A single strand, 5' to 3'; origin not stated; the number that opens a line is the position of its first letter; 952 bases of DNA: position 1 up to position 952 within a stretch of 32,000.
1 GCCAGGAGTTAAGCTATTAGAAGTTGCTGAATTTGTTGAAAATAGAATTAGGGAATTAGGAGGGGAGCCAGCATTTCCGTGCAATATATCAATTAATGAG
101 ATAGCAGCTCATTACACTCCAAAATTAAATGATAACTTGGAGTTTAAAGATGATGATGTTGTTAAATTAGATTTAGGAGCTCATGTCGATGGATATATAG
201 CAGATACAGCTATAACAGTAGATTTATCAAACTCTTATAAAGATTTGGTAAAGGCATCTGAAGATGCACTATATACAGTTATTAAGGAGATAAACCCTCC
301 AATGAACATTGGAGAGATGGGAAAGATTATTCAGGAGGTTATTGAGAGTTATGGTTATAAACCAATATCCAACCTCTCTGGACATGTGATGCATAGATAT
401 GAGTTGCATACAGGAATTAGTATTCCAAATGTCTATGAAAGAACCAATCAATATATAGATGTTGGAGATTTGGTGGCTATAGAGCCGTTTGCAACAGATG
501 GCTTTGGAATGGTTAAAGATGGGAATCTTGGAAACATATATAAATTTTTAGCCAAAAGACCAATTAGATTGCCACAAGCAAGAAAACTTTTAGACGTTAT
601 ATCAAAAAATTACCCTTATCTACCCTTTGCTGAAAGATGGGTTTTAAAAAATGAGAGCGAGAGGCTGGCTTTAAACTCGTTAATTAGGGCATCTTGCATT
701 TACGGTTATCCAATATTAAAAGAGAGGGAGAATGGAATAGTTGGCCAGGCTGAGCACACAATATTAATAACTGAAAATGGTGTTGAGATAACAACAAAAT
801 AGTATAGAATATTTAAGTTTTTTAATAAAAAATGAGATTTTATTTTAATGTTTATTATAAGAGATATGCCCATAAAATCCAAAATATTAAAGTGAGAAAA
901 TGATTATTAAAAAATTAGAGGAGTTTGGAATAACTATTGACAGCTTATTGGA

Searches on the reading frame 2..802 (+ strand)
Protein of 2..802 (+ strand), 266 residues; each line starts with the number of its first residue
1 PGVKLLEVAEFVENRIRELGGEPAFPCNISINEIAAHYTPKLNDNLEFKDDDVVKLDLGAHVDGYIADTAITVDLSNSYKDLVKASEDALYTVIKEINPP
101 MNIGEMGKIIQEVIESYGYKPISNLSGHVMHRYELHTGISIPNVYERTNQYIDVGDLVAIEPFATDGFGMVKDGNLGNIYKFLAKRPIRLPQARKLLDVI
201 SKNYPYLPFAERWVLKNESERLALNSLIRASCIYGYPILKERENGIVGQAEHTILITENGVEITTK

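Call 4: search_protein_families(library=ncbifam, proteins=[window:2-802:+])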
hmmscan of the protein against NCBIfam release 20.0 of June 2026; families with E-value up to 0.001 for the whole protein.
window:2-802:+ (266 aa): 6 families
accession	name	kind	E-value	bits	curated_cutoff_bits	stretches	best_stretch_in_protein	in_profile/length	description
TIGR00501.1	met_pdase_II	equivalog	6e-137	456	222.65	1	1-266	28-295/295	type II methionyl aminopeptidase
TIGR00495.1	crvDNA_42K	hypoth_equivalog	2.3e-31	108.9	430.05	1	24-263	77-331/383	ErbB3-binding protein EBP1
TIGR00500.1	met_pdase_I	equivalog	9.8e-29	100.6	171.35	1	21-166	52-205/247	type I methionyl aminopeptidase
NF008970.0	PRK12318.1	equivalog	9.1e-16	57.9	267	1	21-165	100-245/291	methionyl aminopeptidase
NF005583.0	PRK07281.1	equivalog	1.4e-07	31.1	445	1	61-180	129-252/286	methionyl aminopeptidase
NF009533.0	PRK12897.1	equivalog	4.7e-07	29.4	488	1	25-166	63-206/248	type I methionyl aminopeptidase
